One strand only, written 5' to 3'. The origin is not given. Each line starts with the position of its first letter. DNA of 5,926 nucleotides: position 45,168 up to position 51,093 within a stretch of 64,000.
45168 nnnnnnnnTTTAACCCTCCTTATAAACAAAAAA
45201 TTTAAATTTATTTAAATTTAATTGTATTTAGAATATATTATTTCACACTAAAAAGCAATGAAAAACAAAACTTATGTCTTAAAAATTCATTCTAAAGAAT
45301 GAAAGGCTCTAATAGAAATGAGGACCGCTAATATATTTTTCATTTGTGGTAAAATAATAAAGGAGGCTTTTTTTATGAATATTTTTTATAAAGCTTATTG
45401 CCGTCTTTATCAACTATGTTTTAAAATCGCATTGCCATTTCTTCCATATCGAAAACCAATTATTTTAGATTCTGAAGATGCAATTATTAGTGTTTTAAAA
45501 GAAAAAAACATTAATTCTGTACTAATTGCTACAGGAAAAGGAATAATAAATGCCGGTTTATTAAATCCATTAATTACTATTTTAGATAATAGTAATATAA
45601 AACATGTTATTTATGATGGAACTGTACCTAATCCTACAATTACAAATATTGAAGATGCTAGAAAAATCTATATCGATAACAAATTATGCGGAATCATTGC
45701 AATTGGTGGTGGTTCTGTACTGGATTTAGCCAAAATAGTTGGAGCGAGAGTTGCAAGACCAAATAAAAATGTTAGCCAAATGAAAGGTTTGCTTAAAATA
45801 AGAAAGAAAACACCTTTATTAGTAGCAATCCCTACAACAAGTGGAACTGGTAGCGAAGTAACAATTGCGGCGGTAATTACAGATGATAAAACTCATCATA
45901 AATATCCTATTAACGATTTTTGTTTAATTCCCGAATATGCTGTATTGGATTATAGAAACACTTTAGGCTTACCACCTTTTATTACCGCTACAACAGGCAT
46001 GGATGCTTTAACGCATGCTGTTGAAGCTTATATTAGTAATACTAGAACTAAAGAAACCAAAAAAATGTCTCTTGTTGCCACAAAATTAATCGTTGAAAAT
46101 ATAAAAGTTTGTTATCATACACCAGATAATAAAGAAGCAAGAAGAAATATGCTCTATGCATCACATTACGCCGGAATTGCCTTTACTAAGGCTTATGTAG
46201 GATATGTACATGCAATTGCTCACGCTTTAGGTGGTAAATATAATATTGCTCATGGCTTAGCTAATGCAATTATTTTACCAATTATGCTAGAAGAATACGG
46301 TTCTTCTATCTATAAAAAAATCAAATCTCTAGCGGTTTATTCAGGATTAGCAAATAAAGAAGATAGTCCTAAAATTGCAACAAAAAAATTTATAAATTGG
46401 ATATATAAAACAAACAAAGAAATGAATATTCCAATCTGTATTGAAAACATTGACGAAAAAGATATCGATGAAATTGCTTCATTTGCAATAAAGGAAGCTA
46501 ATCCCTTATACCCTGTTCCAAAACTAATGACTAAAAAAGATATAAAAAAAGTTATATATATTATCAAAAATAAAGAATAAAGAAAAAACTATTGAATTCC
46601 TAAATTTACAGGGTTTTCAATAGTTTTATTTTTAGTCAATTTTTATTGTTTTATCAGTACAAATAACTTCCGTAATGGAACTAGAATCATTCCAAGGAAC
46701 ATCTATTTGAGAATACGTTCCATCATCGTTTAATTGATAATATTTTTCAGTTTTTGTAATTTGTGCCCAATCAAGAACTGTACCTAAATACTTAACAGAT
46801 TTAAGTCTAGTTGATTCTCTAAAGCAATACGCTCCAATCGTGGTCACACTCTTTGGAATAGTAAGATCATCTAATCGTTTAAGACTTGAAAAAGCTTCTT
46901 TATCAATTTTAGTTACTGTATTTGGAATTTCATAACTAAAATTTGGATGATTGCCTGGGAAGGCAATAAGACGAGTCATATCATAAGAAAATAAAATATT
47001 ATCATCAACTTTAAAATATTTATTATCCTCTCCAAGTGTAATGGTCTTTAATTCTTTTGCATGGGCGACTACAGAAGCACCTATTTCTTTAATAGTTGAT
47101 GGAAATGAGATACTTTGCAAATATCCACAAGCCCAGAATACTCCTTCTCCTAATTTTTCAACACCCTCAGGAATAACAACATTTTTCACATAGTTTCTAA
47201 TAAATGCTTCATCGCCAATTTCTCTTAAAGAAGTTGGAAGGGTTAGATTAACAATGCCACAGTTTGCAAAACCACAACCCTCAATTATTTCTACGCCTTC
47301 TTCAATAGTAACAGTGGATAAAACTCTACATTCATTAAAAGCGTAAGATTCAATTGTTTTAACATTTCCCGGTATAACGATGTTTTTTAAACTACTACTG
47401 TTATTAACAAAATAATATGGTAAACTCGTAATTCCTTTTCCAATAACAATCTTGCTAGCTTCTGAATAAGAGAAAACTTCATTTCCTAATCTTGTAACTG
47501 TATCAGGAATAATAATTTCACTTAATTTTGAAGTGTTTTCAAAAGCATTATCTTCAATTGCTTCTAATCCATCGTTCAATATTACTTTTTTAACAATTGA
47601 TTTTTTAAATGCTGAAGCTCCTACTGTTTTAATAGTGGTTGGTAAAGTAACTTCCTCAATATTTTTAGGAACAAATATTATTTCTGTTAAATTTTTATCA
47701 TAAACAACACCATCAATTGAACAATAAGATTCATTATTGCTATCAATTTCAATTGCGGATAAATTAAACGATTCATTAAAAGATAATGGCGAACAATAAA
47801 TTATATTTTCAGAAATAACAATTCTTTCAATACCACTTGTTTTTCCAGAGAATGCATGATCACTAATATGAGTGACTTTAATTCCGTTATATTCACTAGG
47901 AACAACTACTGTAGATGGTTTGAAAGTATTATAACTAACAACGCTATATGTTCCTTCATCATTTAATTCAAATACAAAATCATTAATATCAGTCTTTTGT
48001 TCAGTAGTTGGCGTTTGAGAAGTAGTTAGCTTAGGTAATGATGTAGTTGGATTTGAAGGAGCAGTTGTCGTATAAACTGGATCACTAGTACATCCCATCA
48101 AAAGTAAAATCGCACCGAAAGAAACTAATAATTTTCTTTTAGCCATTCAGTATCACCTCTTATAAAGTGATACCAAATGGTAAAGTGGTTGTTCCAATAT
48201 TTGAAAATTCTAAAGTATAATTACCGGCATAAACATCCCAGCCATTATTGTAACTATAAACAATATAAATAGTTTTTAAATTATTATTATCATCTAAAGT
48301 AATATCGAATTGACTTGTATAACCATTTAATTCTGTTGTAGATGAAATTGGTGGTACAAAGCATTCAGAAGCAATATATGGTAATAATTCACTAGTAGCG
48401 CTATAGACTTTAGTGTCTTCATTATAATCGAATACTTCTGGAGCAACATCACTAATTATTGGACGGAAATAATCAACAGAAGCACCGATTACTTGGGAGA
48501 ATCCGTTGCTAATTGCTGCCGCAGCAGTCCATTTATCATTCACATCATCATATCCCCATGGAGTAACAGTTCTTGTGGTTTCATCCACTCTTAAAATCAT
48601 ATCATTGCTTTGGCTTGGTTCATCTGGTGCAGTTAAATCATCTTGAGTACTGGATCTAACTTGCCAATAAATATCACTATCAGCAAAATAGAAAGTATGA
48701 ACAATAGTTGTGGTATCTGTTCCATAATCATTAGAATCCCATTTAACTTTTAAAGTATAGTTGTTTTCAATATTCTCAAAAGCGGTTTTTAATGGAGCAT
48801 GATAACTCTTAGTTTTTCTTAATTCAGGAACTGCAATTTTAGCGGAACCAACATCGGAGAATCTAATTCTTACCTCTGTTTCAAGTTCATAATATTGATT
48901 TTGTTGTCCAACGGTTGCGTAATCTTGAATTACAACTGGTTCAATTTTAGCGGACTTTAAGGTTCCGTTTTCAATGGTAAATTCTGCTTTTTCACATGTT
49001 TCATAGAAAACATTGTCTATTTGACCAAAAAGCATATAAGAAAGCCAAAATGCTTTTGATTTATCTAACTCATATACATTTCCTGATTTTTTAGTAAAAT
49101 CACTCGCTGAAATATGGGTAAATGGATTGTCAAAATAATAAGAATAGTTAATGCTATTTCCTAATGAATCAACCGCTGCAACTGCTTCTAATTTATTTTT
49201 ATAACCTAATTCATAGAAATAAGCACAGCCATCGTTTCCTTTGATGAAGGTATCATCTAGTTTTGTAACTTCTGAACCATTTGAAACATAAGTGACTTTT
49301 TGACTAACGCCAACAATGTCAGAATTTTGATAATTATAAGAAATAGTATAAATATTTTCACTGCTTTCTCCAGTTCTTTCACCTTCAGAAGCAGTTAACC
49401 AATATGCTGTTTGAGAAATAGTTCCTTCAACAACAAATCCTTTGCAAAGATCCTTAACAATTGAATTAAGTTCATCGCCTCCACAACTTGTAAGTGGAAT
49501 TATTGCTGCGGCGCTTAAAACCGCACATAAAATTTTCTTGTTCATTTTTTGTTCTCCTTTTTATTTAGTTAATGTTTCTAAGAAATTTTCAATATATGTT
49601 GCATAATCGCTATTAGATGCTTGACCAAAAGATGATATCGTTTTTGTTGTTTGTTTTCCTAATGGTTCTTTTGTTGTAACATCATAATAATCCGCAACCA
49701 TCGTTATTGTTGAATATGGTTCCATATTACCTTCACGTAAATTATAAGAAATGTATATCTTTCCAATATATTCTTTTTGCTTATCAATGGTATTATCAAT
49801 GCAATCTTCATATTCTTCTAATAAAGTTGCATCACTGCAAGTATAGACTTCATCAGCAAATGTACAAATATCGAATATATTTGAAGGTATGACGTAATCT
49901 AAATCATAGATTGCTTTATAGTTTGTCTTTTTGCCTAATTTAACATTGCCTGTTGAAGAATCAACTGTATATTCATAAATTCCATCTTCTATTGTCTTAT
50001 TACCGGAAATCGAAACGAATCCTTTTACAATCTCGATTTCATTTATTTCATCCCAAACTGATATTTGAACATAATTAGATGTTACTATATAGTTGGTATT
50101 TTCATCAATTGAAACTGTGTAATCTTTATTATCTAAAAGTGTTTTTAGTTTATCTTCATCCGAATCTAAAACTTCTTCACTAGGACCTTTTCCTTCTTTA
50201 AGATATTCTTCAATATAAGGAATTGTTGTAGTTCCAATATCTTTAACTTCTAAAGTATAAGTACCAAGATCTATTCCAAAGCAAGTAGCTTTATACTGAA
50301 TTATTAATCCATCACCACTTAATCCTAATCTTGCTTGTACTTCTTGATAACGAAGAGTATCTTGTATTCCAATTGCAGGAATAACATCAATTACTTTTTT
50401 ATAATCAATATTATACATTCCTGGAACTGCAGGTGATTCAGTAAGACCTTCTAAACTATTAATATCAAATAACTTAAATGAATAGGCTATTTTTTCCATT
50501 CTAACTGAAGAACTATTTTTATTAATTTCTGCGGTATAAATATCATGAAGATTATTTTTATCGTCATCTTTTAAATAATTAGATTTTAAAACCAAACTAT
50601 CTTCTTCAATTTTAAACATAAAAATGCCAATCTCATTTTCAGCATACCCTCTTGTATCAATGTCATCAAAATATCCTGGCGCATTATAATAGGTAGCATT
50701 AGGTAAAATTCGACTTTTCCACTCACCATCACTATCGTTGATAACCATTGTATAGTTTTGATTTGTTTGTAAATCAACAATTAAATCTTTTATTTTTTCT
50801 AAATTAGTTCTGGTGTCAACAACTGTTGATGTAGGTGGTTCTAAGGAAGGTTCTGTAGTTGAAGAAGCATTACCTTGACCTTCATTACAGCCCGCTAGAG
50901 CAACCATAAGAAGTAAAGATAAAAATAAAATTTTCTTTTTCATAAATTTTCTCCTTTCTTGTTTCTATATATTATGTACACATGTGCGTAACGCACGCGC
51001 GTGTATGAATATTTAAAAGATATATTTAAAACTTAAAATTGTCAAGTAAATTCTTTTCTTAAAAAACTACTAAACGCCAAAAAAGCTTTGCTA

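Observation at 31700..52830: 21-kb cluster of eleven same-strand lipoprotein genes in four transcription units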

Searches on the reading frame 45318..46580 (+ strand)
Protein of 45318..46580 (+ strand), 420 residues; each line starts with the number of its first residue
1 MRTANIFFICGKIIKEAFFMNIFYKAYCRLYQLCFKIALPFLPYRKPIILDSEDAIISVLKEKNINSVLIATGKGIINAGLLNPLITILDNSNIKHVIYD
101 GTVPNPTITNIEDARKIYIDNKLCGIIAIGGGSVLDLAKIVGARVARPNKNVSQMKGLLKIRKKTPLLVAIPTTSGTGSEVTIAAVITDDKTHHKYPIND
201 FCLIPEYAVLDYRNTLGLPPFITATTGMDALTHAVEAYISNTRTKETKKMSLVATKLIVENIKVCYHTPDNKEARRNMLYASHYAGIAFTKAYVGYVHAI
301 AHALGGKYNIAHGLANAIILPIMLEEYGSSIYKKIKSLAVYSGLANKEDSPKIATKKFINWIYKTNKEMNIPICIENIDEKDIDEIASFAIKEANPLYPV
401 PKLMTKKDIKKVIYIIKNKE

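Call 10: search_protein_families(library=pfam, proteins=[window:45318-46580:+], max_evalue=0.001)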
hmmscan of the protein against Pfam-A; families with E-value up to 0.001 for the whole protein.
window:45318-46580:+ (420 aa): 3 families
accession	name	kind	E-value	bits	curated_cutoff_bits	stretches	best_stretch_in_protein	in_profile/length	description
PF25137.1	ADH_Fe_C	-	7.3e-44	150.2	27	1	223-413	1-190/194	Fe-containing alcohol dehydrogenase family, C-terminal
PF00465.25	Fe-ADH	-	1.2e-40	139.3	31.3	1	56-211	14-167/168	Iron-containing alcohol dehydrogenase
PF13685.12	Fe-ADH_2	-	6.7e-07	29.9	28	1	58-148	12-100/149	Iron-containing alcohol dehydrogenase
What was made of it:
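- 45318..46580 (+): Iron-type alcohol dehydrogenase gene on the opposite strand. It separates the cassette from the g9-g7 unit and is not a member of the system. Pfam Fe-ADH and ADH_Fe_C (call 10).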

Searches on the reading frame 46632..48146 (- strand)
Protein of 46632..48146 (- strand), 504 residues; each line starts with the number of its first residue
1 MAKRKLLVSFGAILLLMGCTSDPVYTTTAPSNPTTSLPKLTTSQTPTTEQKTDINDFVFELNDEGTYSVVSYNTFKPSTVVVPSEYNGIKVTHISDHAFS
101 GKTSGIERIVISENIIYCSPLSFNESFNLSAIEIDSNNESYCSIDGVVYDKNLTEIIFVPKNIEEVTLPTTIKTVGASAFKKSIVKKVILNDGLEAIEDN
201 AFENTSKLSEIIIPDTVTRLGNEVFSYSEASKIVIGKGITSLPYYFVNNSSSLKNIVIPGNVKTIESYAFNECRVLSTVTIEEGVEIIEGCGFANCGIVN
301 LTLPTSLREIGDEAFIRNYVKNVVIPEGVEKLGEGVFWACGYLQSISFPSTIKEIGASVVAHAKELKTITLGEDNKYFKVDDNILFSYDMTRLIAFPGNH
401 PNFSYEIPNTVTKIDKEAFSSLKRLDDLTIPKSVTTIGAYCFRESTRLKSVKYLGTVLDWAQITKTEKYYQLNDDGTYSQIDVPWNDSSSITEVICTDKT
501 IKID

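Call 5: search_protein_families(library=pfam, proteins=[window:46632-48146:-], max_evalue=0.01)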
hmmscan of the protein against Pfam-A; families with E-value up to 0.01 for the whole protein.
window:46632-48146:- (504 aa): 2 families
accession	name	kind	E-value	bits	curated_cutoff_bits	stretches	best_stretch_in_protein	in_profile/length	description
PF13306.12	LRR_5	-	3.6e-62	208.3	27.7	3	157-274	7-124/127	BspA type Leucine rich repeat region (6 copies)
PF13855.12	LRR_8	-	6.9e-06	26.2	27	0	409-448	11-51/61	Leucine rich repeat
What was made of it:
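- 46632..48146 (-): g7: 504-aa BspA-type leucine-rich-repeat lipoprotein, third gene of the g9-g8-g7 unit. Pfam LRR_5, 208 bits (call 5).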

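Call 6: search_protein_families(library=ncbifam, proteins=[window:46632-48146:-], max_evalue=0.01)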
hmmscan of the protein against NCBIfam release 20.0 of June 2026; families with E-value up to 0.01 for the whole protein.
window:46632-48146:- (504 aa): 2 families
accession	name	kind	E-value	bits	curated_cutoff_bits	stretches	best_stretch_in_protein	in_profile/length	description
NF047961.1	adhesin_HupY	equivalog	2.1e-27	95.6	1250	3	251-356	186-534/978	leucine-rich repeat adhesin HupY/LrrG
NF045861.1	glide_Gli349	exception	1.9e-12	44.7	1750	1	249-316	2675-2742/3169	gliding machinery surface structure protein Gli349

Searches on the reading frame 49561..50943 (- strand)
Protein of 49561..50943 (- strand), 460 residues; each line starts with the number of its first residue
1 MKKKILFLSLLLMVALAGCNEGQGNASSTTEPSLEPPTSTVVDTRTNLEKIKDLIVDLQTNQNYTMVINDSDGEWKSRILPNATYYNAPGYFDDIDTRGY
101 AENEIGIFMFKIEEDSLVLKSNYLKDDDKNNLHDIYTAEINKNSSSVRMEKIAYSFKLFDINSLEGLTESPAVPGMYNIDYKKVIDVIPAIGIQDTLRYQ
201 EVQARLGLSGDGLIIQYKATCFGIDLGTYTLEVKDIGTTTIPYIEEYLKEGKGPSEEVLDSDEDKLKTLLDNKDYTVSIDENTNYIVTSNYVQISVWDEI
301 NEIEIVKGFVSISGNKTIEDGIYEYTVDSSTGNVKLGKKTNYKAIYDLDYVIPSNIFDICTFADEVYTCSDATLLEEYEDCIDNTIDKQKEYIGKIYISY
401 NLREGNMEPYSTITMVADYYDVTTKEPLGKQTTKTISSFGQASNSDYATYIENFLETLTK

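Call 5: search_protein_families(library=pfam, proteins=[window:49561-50943:-], max_evalue=0.01)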
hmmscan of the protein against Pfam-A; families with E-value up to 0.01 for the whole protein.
window:49561-50943:- (460 aa): 1 family
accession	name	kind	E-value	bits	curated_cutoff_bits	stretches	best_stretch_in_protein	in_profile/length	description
PF08884.16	Flagellin_D3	-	0.0094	16.8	24.2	1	309-341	41-74/91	Flagellin D3 domain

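Call 6: search_protein_families(library=ncbifam, proteins=[window:49561-50943:-], max_evalue=0.01)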
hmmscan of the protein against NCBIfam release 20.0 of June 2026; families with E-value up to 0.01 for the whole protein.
window:49561-50943:- (460 aa): 1 family
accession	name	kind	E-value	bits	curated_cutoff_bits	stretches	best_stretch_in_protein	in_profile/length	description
NF041428.1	TrsH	subfamily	0.00072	19.7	150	1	3-66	2-61/149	TrsH/TraH family protein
